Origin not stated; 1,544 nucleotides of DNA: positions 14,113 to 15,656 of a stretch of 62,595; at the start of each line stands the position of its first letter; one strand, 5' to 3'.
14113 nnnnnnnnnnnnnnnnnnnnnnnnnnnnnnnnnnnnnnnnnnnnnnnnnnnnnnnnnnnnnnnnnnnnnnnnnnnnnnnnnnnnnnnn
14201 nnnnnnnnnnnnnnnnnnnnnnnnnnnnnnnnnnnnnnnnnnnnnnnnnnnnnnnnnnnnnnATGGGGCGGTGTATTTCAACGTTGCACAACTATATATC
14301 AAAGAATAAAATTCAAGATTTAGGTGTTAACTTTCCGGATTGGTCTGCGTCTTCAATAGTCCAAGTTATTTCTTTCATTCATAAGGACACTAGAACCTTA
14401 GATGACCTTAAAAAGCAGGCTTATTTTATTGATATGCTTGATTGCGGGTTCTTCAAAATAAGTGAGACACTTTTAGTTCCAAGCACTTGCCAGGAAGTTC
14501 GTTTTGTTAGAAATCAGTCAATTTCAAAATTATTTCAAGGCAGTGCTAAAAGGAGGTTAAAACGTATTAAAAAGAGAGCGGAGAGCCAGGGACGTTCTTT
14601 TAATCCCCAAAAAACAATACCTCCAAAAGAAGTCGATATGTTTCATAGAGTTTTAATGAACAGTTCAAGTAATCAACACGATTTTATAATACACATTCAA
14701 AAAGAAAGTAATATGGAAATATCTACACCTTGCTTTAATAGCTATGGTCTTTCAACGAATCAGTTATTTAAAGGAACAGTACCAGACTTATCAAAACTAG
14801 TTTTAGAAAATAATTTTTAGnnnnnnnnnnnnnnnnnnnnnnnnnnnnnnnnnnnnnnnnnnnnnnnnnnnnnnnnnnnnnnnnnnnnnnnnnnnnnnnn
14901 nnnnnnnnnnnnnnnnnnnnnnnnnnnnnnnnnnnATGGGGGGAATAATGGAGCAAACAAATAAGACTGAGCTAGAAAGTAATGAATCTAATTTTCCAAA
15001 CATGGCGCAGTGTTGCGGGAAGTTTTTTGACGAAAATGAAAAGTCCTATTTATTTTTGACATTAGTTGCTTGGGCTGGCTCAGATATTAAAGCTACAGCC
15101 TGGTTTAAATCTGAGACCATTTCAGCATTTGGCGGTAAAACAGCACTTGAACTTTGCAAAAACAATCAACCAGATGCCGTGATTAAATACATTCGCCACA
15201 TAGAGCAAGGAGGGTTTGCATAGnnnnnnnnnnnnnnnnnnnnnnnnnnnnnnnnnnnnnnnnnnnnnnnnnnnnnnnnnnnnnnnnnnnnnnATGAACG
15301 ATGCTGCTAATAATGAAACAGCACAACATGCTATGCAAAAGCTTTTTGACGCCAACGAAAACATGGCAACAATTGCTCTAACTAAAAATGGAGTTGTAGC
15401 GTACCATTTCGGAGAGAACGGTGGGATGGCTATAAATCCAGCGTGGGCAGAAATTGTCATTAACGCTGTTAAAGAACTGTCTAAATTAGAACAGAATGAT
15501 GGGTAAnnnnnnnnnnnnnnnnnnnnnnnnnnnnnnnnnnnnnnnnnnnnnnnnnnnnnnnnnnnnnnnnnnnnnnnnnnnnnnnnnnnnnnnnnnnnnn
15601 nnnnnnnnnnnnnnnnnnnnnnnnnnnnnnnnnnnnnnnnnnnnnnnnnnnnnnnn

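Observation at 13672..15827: Decayed left arm of a type I-F3-like CRISPR-associated Tn7 transposon (CAST) next to ubiB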

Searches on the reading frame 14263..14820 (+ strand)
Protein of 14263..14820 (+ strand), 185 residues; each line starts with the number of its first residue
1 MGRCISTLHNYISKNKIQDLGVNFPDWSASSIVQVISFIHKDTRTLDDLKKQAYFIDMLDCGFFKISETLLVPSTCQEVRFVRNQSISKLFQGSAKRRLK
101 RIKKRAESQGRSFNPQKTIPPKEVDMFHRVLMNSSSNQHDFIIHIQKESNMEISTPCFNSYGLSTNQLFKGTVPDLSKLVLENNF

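Call 3: search_protein_families(library=pfam, proteins=[window:14263-14820:+], max_evalue=1)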
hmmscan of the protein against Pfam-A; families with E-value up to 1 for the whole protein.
window:14263-14820:+ (185 aa): 2 families
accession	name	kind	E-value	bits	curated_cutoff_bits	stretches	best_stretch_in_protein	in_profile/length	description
PF09618.15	Cas_Csy4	-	3.3e-18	66.9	25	1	1-174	18-179/181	CRISPR-associated protein (Cas_Csy4)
PF03869.20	Arc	-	0.12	12.7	20.4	1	100-114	17-31/50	Arc-like DNA binding domain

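Call 4: search_protein_families(library=ncbifam, proteins=[window:14263-14820:+], max_evalue=1)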
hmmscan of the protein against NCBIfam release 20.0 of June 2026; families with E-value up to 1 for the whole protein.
window:14263-14820:+ (185 aa): 1 family
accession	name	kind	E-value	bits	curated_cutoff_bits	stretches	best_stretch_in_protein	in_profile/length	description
TIGR02563.1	cas_Csy4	equivalog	5.2e-22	78.7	36.25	1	1-174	19-182/184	type I-F CRISPR-associated endoribonuclease Cas6/Csy4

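Call 8: find_homologous_proteins(query=window:14263-14820:+)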
Query window:14263-14820:+ (185 aa): 21 proteins with E <= 0.001 among 49 candidates.
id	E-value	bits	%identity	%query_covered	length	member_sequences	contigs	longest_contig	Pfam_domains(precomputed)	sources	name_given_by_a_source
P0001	1.0e-118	411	100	100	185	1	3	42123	PF09618.16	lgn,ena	-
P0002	6.6e-109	379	92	100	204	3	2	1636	PF09618.16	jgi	jgi:CRISPR-associated endonuclease Csy4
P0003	2.4e-106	371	89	100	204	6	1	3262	PF09618.16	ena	-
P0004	1.1e-105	369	89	100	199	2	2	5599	PF09618.16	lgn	-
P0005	7.9e-102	356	86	100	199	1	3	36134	PF09618.16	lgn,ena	-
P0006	5.7e-101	354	86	100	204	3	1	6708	PF09618.16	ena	-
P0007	2.5e-64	234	56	98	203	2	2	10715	PF09618.16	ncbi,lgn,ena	-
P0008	6.5e-62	226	54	98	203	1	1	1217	PF09618.16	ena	-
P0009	2.8e-60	221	56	97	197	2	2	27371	PF09618.16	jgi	jgi:CRISPR-associated endonuclease Csy4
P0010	9.9e-59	216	54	97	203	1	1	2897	PF09618.16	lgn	-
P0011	2.7e-54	202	49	97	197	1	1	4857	PF09618.16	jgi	jgi:CRISPR-associated endonuclease Csy4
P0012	9.6e-53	197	49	95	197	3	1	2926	PF09618.16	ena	-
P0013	2.9e-52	195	49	97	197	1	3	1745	PF09618.16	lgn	-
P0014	1.6e-51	192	50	96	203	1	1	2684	PF09618.16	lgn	-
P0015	2.7e-51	192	55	81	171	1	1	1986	PF09618.16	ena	-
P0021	8.7e-34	135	43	95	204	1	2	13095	PF09618.16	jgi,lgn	jgi:CRISPR-associated endonuclease Csy4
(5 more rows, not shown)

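Call 9: find_encoding_contigs(protein=P0005, flank=10000, max_places=4)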
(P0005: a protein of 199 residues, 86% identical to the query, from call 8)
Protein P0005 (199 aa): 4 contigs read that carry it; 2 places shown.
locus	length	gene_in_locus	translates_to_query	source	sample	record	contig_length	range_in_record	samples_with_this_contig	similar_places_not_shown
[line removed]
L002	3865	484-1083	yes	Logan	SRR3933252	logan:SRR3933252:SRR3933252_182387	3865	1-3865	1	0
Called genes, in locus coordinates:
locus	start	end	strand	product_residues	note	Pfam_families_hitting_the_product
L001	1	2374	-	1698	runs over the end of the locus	PF10412:TrwB_AAD_bind (faint), PF01935:DUF87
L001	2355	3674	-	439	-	-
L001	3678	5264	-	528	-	-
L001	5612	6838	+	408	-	PF06527:TniQ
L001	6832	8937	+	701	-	PF09614:Cas_Csy2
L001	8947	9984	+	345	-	PF09615:Cas_Csy3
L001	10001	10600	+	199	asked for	PF09618:Cas_Csy4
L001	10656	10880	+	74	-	PF09722:Xre_MbcA_ParS_C (weak)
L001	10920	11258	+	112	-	PF13657:Couple_hipA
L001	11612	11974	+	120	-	PF20126:TumE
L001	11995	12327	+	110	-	PF25212:HVO_A0114, PF01047:MarR (weak), PF09339:HTH_IclR (weak)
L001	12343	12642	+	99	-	-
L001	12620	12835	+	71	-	-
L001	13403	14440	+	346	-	?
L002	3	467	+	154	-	?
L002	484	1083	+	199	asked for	PF09618:Cas_Csy4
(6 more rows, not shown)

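Call 10: find_encoding_contigs(protein=P0009, flank=10000, max_places=3)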
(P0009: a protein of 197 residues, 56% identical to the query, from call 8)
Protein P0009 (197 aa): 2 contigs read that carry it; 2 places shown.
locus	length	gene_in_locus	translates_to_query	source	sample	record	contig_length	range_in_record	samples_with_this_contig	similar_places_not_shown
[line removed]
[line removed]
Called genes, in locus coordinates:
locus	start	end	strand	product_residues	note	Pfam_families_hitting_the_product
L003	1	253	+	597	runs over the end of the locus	PF03235:GmrSD_N, PF07510:GmrSD_C (weak)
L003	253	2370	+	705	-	PF03235:GmrSD_N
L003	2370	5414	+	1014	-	PF04313:HSDR_N, PF00270:DEAD, PF04851:ResIII, PF18766:SWI2_SNF2, PF22679:T1R_D3-like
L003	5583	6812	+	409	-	PF06527:TniQ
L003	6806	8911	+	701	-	PF09614:Cas_Csy2 (weak)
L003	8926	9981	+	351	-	PF09615:Cas_Csy3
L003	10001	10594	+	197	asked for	PF09618:Cas_Csy4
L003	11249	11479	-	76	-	PF01184:Gpr1_Fun34_YaaH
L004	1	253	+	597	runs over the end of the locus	PF03235:GmrSD_N, PF07510:GmrSD_C (weak)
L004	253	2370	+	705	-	PF03235:GmrSD_N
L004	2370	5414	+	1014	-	PF04313:HSDR_N, PF00270:DEAD, PF04851:ResIII, PF18766:SWI2_SNF2, PF22679:T1R_D3-like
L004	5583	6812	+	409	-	PF06527:TniQ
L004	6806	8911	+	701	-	PF09614:Cas_Csy2 (weak)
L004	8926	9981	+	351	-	PF09615:Cas_Csy3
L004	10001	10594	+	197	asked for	PF09618:Cas_Csy4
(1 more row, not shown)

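Call 24: find_encoding_contigs(protein=P0001, flank=10000, max_places=4)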
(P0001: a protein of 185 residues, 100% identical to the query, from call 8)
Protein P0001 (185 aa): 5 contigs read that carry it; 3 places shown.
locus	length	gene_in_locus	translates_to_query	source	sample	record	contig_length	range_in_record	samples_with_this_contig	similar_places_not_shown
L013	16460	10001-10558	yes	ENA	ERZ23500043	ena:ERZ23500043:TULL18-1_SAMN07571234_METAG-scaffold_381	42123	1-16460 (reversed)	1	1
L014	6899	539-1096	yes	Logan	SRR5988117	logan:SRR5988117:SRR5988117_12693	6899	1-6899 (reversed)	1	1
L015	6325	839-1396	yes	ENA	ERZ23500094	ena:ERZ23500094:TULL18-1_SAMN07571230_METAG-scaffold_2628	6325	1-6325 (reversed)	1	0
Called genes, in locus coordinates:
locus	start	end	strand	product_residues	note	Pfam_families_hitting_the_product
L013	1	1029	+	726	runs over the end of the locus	PF13328:HD_4, PF01966:HD, PF04607:RelA_SpoT, PF02824:TGS, PF28438:RelA_RIS, PF13291:ACT_4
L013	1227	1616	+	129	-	PF01042:Ribonuc_L-PSP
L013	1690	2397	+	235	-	PF00588:SpoU_methylase, PF12105:SpoU_methylas_C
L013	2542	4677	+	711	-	PF17191:RecG_wedge, PF01336:tRNA_anti-codon, PF00270:DEAD, PF04851:ResIII, PF13604:AAA_30 (weak), PF07517:SecA_DEAD (weak), PF00271:Helicase_C, PF19833:RecG_dom3_C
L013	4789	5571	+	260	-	PF01135:PCMT (weak), PF01209:Ubie_methyltran, PF13489:Methyltransf_23, PF13847:Methyltransf_31, PF08241:Methyltransf_11, PF08242:Methyltransf_12, PF13649:Methyltransf_25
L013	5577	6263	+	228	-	PF02036:SCP2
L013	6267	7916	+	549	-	PF03109:ABC1, PF27536:UbiB_helical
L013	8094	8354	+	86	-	-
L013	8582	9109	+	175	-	-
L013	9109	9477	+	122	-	PF08843:AbiEii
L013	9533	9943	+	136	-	PF09615:Cas_Csy3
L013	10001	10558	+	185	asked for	PF09618:Cas_Csy4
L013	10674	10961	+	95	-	-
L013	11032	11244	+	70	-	-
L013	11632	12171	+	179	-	-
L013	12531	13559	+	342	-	PF00672:HAMP (faint), PF00015:MCPsignal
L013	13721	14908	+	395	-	PF00070:Pyr_redox (faint), PF00890:FAD_binding_2, PF01266:DAO, PF03486:HI0933_like, PF07992:Pyr_redox_2, PF13738:Pyr_redox_3 (faint), PF22780:HI0933_like_1st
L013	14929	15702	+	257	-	PF00535:Glycos_transf_2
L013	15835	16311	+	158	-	PF00588:SpoU_methylase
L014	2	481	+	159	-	?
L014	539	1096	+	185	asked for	PF09618:Cas_Csy4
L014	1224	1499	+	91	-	-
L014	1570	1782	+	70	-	-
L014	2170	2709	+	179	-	-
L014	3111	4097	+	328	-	PF00672:HAMP (faint), PF00015:MCPsignal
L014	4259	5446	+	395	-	PF00070:Pyr_redox (faint), PF00890:FAD_binding_2, PF01266:DAO, PF03486:HI0933_like, PF07992:Pyr_redox_2, PF13738:Pyr_redox_3 (faint), PF22780:HI0933_like_1st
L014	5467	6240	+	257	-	PF00535:Glycos_transf_2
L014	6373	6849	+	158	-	PF00588:SpoU_methylase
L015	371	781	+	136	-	PF09615:Cas_Csy3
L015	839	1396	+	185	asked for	PF09618:Cas_Csy4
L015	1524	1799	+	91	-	-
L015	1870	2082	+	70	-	-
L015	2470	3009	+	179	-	-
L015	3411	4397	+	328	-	PF00672:HAMP (faint), PF00015:MCPsignal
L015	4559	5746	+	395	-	PF00070:Pyr_redox (faint), PF00890:FAD_binding_2, PF01266:DAO, PF03486:HI0933_like, PF07992:Pyr_redox_2, PF13738:Pyr_redox_3 (faint), PF22780:HI0933_like_1st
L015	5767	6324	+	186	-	?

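Call 25: find_encoding_contigs(protein=P0006, flank=10000, max_places=3)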
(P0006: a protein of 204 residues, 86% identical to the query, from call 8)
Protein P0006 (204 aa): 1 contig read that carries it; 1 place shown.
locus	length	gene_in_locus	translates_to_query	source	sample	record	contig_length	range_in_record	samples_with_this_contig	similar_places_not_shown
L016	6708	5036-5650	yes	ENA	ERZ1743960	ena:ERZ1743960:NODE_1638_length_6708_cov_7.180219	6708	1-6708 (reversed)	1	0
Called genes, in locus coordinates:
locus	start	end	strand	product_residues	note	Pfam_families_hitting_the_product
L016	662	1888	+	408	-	PF06527:TniQ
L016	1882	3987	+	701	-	PF09614:Cas_Csy2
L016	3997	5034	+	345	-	PF09615:Cas_Csy3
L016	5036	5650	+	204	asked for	PF09618:Cas_Csy4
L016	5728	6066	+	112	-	-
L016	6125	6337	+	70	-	-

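Call 58: search_protein_families(library=pfam, proteins=[L016:662-1888:+, L016:1882-3987:+], max_evalue=0.001)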
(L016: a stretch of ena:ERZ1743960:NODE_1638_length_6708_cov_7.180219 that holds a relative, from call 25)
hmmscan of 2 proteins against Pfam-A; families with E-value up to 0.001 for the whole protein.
L016:662-1888:+ (408 aa): 1 family
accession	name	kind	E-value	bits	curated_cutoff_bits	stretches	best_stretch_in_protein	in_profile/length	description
PF06527.16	TniQ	-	3.7e-11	44.3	27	1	12-164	7-142/142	TniQ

L016:1882-3987:+ (701 aa): 1 family
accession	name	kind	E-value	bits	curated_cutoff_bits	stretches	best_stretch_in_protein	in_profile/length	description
PF09614.15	Cas_Csy2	-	1.4e-11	44.6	25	1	443-574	1-135/296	CRISPR-associated protein (Cas_Csy2)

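Call 59: find_encoding_contigs(protein=P0007, flank=10000, max_places=2)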
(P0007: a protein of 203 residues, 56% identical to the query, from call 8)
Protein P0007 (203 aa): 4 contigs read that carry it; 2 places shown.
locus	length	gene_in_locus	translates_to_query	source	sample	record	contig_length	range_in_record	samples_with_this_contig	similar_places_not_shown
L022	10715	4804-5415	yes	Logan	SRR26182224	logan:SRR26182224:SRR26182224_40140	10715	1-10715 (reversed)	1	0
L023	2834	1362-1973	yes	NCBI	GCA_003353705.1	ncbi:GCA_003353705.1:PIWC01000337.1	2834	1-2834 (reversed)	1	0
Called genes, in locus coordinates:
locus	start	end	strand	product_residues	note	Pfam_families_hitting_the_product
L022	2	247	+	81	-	?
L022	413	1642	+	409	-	PF06527:TniQ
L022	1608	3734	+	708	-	PF09614:Cas_Csy2 (weak)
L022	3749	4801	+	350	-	PF09615:Cas_Csy3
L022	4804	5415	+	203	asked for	PF09618:Cas_Csy4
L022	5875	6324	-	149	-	-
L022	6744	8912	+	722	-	PF08378:NERD, PF02810:SEC-C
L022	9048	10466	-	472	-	-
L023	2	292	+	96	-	?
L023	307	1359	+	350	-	PF09615:Cas_Csy3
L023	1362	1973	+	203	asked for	PF09618:Cas_Csy4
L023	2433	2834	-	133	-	?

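Call 60: find_encoding_contigs(protein=P0021, flank=10000, max_places=2)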
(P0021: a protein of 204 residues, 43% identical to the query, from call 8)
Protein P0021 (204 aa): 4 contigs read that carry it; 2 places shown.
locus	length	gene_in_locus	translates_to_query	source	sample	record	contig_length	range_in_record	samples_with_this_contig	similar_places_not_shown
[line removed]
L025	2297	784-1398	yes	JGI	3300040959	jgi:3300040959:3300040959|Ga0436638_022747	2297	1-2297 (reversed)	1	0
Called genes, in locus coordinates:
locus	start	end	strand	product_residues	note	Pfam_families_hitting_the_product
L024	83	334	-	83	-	-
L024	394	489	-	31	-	-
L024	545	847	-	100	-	PF12844:HTH_19, PF13560:HTH_31 (weak), PF01381:HTH_3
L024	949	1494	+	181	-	PF27213:VspR_N, PF27192:VspR_C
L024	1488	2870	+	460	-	PF00270:DEAD (weak), PF04851:ResIII, PF00271:Helicase_C (weak)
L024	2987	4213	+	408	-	PF06527:TniQ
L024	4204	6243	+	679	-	PF09614:Cas_Csy2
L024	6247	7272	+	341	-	PF09615:Cas_Csy3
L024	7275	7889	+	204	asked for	PF09618:Cas_Csy4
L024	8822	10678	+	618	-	-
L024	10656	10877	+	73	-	-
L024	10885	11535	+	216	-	PF00589:Phage_integrase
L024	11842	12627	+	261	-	-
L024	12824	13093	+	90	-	?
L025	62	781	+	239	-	PF09615:Cas_Csy3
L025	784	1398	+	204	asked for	PF09618:Cas_Csy4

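Call 77: search_protein_families(library=padloc, proteins=[window:14263-14820:+], max_evalue=0.01)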
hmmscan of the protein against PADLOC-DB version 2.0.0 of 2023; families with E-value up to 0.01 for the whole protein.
window:14263-14820:+ (185 aa): 5 families
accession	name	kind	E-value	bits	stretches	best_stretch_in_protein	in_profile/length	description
PDLC01352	Cas6f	-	1.4e-33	114.7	1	1-175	21-182/183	"CAS-I,CAS-II,CAS-III,CAS-IV,CAS-V,CAS-VI; crRNAmaturation"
PDLC01287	Cas6f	-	1.4e-23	82.2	1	1-174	20-180/182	"CAS-I,CAS-II,CAS-III,CAS-IV,CAS-V,CAS-VI; crRNAmaturation"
PDLC00955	Cas6f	-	1.4e-22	78.7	1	1-174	19-182/184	"CRISPR-associated endoribonuclease Cas6/Csy4, subtype I-F/YPEST"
PDLC01631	Cas6f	-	2.7e-20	71.5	1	2-174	19-178/180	"CAS-I,CAS-II,CAS-III,CAS-IV,CAS-V,CAS-VI; crRNAmaturation"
PDLC01714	typeIV_Cas6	-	2.5e-07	28.9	1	2-165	22-182/192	Cas6_3_IVA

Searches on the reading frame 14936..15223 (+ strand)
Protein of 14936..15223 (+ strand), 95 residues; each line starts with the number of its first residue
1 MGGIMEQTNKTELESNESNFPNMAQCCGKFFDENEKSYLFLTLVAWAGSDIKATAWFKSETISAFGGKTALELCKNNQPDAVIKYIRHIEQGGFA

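Call 3: search_protein_families(library=pfam, proteins=[window:14936-15223:+], max_evalue=1)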
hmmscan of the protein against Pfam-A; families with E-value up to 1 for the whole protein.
window:14936-15223:+ (95 aa): 1 family
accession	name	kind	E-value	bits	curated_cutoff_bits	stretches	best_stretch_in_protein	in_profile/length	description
PF09722.15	Xre_MbcA_ParS_C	-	0.00035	20.9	24.5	1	43-90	2-49/51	Antitoxin Xre/MbcA/ParS C-terminal toxin-binding domain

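Call 4: search_protein_families(library=ncbifam, proteins=[window:14936-15223:+], max_evalue=1)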
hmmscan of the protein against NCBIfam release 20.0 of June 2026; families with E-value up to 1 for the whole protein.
window:14936-15223:+ (95 aa): 1 family
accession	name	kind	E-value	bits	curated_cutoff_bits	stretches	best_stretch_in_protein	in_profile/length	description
NF049845.1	Xre_ParS_antitoxin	subfamily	0.066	13.3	90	1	48-95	65-112/112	type II RES/Xre toxin-antitoxin system antitoxin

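Call 77: search_protein_families(library=padloc, proteins=[window:14936-15223:+], max_evalue=0.01)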
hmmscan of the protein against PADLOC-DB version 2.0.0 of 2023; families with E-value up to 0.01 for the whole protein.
window:14936-15223:+ (95 aa): 0 families

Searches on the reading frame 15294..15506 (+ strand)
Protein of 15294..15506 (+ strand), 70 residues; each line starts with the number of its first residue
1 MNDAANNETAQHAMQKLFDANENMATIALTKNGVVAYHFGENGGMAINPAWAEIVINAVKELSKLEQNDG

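Call 3: search_protein_families(library=pfam, proteins=[window:15294-15506:+], max_evalue=1)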
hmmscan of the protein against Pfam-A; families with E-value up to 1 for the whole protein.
window:15294-15506:+ (70 aa): 0 families

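Call 4: search_protein_families(library=ncbifam, proteins=[window:15294-15506:+], max_evalue=1)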
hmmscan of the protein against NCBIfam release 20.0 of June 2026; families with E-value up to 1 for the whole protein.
window:15294-15506:+ (70 aa): 1 family
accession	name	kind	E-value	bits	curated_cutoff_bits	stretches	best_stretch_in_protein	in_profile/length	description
NF002692.0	PRK02487.1-1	equivalog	0.06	12.7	297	1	22-54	45-77/158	heme-degrading domain-containing protein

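Call 77: search_protein_families(library=padloc, proteins=[window:15294-15506:+], max_evalue=0.01)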
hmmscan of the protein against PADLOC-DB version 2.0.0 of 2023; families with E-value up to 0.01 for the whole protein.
window:15294-15506:+ (70 aa): 0 families
